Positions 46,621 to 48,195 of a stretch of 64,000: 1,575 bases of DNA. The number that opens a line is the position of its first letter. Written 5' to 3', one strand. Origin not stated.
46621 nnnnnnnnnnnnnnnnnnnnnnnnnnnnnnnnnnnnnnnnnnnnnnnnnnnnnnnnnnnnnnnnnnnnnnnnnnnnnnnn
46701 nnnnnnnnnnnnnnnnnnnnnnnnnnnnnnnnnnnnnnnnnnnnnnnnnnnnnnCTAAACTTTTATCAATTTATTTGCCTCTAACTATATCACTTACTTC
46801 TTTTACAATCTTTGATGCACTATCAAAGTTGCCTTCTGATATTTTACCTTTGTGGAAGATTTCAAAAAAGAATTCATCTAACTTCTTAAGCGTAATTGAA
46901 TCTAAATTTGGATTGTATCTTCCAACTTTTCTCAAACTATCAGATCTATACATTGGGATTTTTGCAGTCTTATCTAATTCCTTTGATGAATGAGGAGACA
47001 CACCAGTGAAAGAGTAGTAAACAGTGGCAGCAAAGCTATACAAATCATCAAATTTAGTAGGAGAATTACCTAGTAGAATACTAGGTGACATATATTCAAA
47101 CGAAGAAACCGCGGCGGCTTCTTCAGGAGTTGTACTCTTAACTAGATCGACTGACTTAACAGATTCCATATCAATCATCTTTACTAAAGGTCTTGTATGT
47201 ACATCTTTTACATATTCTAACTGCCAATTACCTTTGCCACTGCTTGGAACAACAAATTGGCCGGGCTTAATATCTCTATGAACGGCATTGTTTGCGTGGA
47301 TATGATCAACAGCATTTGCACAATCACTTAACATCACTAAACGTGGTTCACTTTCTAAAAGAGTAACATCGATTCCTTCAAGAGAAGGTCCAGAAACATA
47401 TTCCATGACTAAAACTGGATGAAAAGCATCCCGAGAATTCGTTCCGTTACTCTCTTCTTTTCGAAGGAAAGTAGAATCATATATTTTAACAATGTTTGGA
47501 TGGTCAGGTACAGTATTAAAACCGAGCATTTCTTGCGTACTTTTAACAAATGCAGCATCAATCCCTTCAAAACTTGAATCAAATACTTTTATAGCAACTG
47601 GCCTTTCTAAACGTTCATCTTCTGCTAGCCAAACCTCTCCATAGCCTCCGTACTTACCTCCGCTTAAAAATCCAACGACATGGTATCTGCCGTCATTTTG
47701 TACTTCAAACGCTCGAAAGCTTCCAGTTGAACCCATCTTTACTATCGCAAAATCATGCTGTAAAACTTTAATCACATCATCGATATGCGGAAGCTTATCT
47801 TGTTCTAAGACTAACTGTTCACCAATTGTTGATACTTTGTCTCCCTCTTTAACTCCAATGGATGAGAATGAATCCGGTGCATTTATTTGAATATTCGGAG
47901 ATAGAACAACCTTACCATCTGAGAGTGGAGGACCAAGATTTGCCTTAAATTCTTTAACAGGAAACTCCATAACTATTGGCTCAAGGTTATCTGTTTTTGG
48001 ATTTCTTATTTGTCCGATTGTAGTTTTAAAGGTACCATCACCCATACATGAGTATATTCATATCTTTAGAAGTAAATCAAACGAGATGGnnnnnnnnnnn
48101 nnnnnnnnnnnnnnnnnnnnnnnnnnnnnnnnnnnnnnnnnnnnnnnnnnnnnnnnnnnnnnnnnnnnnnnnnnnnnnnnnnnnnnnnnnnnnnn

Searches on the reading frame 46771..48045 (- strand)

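Call 52: search_protein_families(library=pfam, proteins=[window:46771-48045:-], max_evalue=0.00001)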
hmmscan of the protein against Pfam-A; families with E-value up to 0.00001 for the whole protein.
window:46771-48045:- (424 aa): 2 families
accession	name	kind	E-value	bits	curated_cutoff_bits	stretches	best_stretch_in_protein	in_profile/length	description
PF00069.31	Pkinase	-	1e-18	68.1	31.7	1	133-367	10-212/263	Protein kinase domain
PF07714.23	PK_Tyr_Ser-Thr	-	1.1e-09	38.4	23.1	1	133-360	10-213/258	Protein tyrosine and serine/threonine kinase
